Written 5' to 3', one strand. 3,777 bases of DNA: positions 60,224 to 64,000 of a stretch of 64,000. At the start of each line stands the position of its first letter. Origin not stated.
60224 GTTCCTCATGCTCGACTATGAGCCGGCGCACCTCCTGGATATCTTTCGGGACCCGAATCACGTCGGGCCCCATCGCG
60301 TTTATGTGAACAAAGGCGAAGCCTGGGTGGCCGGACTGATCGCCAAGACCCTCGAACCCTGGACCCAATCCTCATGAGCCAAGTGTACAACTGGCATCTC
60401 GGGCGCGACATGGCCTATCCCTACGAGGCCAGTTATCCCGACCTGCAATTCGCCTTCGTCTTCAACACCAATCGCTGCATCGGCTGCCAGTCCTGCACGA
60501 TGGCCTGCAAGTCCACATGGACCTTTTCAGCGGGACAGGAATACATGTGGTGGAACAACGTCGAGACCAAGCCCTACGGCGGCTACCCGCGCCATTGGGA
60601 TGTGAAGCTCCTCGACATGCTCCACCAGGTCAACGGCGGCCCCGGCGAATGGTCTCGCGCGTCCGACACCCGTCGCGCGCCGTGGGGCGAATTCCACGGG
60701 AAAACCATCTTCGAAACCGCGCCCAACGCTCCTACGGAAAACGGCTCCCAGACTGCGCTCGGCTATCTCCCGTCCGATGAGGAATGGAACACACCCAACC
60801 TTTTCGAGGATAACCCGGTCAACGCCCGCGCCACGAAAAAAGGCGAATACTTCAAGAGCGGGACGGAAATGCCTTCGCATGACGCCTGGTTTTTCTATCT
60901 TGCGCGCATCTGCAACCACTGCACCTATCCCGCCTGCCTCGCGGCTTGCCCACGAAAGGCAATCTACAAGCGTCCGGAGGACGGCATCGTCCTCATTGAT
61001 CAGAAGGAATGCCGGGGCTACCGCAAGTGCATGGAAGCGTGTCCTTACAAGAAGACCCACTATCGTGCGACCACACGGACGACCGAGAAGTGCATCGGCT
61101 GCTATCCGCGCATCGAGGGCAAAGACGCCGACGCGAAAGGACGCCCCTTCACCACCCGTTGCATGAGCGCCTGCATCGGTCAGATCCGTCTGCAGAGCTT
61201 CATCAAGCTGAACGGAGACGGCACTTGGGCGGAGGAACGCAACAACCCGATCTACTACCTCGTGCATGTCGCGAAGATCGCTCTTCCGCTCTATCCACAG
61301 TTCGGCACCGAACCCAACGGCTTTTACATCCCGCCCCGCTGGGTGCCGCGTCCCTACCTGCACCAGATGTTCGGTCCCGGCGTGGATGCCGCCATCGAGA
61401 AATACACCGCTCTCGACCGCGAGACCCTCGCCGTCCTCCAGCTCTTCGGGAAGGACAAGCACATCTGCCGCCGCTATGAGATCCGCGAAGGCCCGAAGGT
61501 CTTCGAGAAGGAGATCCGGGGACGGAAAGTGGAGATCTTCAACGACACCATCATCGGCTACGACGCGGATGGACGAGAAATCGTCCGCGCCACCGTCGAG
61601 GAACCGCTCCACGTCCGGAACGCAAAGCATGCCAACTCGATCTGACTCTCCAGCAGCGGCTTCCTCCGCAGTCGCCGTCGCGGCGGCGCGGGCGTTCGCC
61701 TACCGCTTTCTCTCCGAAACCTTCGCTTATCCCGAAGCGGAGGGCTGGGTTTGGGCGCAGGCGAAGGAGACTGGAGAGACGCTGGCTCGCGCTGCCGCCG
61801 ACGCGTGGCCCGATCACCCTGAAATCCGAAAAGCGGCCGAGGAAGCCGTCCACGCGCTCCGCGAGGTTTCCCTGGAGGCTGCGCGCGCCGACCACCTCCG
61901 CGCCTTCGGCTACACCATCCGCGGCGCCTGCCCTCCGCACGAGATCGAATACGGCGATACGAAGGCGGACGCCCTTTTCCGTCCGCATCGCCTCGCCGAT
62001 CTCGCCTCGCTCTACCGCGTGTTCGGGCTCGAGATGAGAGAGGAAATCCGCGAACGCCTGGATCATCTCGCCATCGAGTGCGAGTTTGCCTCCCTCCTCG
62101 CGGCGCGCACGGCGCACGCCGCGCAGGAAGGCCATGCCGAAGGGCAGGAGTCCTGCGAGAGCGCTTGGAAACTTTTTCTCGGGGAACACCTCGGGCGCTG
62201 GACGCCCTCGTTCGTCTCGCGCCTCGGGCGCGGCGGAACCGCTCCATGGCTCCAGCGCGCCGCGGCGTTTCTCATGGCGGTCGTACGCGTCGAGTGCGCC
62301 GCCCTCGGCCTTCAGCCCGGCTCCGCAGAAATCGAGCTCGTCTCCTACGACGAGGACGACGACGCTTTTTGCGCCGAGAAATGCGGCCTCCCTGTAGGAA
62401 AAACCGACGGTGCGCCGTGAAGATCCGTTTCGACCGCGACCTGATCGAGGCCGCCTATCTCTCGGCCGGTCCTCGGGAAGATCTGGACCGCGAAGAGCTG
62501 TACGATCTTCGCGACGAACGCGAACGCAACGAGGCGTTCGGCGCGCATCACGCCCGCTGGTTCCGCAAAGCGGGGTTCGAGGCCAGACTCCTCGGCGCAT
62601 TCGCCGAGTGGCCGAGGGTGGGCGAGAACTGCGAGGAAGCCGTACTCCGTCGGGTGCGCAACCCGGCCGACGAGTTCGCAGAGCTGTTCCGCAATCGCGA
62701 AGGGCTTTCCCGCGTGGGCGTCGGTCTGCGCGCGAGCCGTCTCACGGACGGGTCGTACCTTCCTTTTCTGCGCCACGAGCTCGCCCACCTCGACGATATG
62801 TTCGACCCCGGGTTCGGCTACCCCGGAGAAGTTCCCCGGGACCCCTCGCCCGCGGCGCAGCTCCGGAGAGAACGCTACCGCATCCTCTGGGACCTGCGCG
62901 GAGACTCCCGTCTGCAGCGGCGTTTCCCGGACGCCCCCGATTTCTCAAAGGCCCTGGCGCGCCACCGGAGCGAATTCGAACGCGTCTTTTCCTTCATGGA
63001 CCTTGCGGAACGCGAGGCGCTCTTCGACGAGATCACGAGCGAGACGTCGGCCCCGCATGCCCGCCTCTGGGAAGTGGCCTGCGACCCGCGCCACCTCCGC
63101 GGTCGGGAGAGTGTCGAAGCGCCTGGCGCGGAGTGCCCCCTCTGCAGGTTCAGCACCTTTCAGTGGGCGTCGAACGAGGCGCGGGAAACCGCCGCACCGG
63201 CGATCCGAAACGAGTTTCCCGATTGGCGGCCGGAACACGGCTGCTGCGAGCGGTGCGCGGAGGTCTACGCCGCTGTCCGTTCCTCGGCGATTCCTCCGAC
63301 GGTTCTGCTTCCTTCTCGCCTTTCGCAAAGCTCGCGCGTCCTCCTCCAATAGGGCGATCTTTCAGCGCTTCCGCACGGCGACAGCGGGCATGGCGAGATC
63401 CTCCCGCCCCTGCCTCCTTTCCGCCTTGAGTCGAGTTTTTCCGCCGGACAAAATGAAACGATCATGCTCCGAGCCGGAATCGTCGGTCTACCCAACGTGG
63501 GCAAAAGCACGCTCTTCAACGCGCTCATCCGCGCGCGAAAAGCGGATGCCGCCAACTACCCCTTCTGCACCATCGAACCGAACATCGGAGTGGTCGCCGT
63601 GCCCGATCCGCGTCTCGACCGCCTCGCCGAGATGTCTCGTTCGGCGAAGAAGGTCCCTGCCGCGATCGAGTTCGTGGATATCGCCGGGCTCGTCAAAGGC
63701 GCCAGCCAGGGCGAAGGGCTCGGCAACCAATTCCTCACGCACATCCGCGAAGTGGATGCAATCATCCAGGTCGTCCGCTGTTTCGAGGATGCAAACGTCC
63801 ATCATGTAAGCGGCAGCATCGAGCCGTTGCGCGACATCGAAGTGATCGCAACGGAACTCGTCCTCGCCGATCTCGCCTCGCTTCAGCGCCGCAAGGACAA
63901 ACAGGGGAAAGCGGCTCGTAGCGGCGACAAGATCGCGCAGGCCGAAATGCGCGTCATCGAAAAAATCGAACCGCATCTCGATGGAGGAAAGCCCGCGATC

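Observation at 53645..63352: Compact six-gene cluster for a periplasmic NXR-like (Nitrospira/anammox-type) molybdoenzyme in a PVC-like, non-nitrifier genomic context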

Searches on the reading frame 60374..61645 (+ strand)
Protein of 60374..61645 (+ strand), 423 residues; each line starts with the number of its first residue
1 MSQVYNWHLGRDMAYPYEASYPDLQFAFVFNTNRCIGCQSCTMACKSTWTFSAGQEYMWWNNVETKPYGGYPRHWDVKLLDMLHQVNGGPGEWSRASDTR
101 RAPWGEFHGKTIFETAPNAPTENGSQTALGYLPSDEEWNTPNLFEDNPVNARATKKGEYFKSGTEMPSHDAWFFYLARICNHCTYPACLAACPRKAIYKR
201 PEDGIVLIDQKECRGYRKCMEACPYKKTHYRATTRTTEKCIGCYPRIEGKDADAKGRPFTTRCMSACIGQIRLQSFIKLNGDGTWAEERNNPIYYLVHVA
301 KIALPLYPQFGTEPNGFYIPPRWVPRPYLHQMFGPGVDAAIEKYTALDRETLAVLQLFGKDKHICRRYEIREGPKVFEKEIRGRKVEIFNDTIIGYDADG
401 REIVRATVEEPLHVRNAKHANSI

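Call 8: search_protein_families(library=pfam, proteins=[window:60374-61645:+], max_evalue=0.01)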
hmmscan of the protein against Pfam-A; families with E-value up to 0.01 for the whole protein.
window:60374-61645:+ (423 aa): 8 families
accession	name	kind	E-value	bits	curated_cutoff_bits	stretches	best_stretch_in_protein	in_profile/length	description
PF13247.11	Fer4_11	-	3e-24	85.5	26.2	1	174-263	4-94/100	4Fe-4S dicluster domain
PF12838.12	Fer4_7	-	1.8e-11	44.8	27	1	180-226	2-51/52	4Fe-4S dicluster domain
PF13237.11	Fer4_10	-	3.3e-11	43.4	25.5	1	177-224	6-53/53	4Fe-4S dicluster domain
PF12797.12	Fer4_2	-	3.8e-07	30.1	24.5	1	28-46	3-21/22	4Fe-4S binding domain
PF13187.11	Fer4_9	-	1.8e-05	25.1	27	1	180-226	2-50/52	4Fe-4S dicluster domain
PF12837.12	Fer4_6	-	1.8e-05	24.9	25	1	28-46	2-20/24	4Fe-4S binding domain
PF14697.11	Fer4_21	-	0.0007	20.1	35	0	31-47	4-20/59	4Fe-4S dicluster domain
PF00037.32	Fer4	-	0.00076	19.6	21.1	1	29-45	2-18/24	4Fe-4S binding domain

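Call 9: search_protein_families(library=ncbifam, proteins=[window:60374-61645:+], max_evalue=0.01)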
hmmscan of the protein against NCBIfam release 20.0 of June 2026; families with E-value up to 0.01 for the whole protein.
window:60374-61645:+ (423 aa): 45 families (the best 25 are shown)
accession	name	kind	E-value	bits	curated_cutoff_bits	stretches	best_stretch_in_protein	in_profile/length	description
TIGR03478.1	DMSO_red_II_bet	subfamily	3.1e-75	253.1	480.7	1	25-326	3-259/321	DMSO reductase family type II enzyme, iron-sulfur subunit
NF042979.1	EthbenzDh_ebdB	equivalog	8.4e-61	205.8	740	2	170-323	143-279/354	ethylbenzene dehydrogenase subunit beta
TIGR01660.1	narH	equivalog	1.4e-52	178.8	524.05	2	169-277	172-272/492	nitrate reductase subunit beta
TIGR02951.1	DMSO_dmsB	equivalog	1.7e-29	103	214.1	2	154-251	39-135/161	DMSO/selenate family reductase complex B subunit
NF011569.0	PRK14993.1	equivalog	1.4e-25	90.2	416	2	175-318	95-221/244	tetrathionate reductase subunit TtrB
NF045797.1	DsrO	equivalog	2.9e-19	69.4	200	1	174-237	97-159/235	sulfate reduction electron transfer complex DsrMKJOP subunit DsrO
NF008134.0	PRK10882.1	equivalog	4.2e-19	68.8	263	2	159-267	90-198/329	hydrogenase 2 operon protein HybA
TIGR03149.1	cyt_nit_nrfC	equivalog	8e-19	67.9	377.6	2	165-244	81-158/225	cytochrome c nitrite reductase Fe-S protein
NF041715.1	arsenate_red_ArrB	equivalog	1.2e-18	67.5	450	1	164-230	41-106/233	arsenate respiratory reductase iron-sulfur subunit ArrB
NF045715.1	sulf_resp_HmcB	equivalog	3.3e-16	59.2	420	2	175-250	102-179/307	sulfate respiration complex iron-sulfur protein HmcB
NF007382.0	PRK09898.1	equivalog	5.4e-14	52.2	213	1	173-243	116-186/208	ferredoxin-like protein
NF038355.1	FDH3_beta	equivalog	5.6e-12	46.1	240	1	179-236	53-109/180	formate dehydrogenase FDH3 subunit beta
TIGR01582.1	FDH-beta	equivalog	3.1e-11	42.9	334.7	1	176-263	89-176/283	formate dehydrogenase subunit beta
NF041782.1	mnquin_red_QrcC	equivalog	4.7e-09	36.3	400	1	163-229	50-117/239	menaquinone reductase iron-sulfur cluster-binding subunit QrcC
NF009408.0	PRK12769.1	equivalog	7e-08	31.1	1003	1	177-267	53-137/659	formate-dependent uric acid utilization protein AegA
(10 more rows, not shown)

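Call 11: search_solved_structures(query=window:60374-61645:+, max_evalue=0.00001, show_alignments=1)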
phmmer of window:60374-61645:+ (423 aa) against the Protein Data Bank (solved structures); distinct sequences matched with E-value up to 0.00001: 12.
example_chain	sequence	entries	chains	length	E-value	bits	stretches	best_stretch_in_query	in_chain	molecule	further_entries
7b04_A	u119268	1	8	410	4.7e-172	576.1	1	1-423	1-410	Nitrite oxidoreductase subunit B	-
4ydd_B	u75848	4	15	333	5.1e-60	206.7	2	163-329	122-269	DMSO reductase family type II enzyme, iron-sulfur subunit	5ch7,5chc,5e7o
2ivf_B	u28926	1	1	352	7.2e-57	196.4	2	170-322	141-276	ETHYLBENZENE DEHYDROGENASE BETA-SUBUNIT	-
1q16_B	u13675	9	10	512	4.9e-48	167.2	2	170-282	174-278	Respiratory nitrate reductase 1 beta chain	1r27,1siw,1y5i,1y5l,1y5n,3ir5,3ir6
3egw_B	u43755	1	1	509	4.4e-47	164.1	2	170-282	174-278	Respiratory nitrate reductase 1 beta chain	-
1y4z_B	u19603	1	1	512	4.5e-47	164.1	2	170-282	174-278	Respiratory nitrate reductase 1 beta chain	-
6cz7_B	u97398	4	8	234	1.3e-11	47.2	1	164-234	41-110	4Fe-4S ferredoxin, iron-sulfur binding domain protein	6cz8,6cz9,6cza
2vpw_B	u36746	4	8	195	3.6e-10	42.4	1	178-268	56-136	NRFC PROTEIN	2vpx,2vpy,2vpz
4v4c_B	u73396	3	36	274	3.7e-09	39.1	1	176-267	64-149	Pyrogallol hydroxytransferase small subunit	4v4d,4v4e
9mqx_E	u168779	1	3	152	3.2e-07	32.7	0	179-243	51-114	Fe-S-cluster-containing hydrogenase subunit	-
9vap_B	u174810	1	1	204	1e-06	31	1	178-234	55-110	4Fe-4S dicluster domain-containing protein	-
1kqf_B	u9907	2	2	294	1.6e-06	30.4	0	146-248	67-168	FORMATE DEHYDROGENASE, NITRATE-INDUCIBLE, IRON-SULFUR SUBUNIT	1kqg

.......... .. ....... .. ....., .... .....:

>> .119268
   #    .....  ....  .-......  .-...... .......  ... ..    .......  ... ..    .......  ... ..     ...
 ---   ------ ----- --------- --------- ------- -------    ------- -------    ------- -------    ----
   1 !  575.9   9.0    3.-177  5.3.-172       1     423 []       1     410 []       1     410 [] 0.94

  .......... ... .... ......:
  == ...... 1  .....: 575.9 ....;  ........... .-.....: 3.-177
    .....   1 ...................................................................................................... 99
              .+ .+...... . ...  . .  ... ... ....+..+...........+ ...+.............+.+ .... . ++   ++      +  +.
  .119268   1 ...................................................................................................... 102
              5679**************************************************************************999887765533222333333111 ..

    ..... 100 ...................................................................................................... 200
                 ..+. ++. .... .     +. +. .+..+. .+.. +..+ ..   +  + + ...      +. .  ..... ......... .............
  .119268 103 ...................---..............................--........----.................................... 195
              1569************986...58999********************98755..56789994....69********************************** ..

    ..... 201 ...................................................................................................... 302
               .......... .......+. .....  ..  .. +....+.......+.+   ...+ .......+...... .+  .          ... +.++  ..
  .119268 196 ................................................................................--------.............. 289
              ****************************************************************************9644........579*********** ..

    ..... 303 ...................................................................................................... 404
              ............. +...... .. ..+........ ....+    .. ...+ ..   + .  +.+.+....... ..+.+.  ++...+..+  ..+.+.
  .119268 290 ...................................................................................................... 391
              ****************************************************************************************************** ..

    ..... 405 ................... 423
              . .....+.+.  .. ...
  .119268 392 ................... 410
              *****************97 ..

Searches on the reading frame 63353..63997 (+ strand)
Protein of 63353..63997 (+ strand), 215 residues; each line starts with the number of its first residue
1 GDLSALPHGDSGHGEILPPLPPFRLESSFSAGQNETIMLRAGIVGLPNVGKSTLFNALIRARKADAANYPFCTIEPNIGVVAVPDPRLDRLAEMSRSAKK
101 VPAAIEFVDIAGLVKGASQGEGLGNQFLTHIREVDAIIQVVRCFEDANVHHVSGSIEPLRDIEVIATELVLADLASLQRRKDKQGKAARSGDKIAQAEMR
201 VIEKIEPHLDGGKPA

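Call 45: search_protein_families(library=pfam, proteins=[window:63353-63997:+], max_evalue=0.001)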
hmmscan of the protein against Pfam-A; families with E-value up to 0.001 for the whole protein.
window:63353-63997:+ (215 aa): 2 families
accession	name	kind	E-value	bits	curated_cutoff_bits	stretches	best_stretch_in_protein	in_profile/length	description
PF01926.29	MMR_HSR1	-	3e-23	82.5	21.9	1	41-146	2-86/113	50S ribosome-binding GTPase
PF02421.24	FeoB_N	-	1.4e-07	31.6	27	1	42-82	4-43/156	Ferrous iron transport protein B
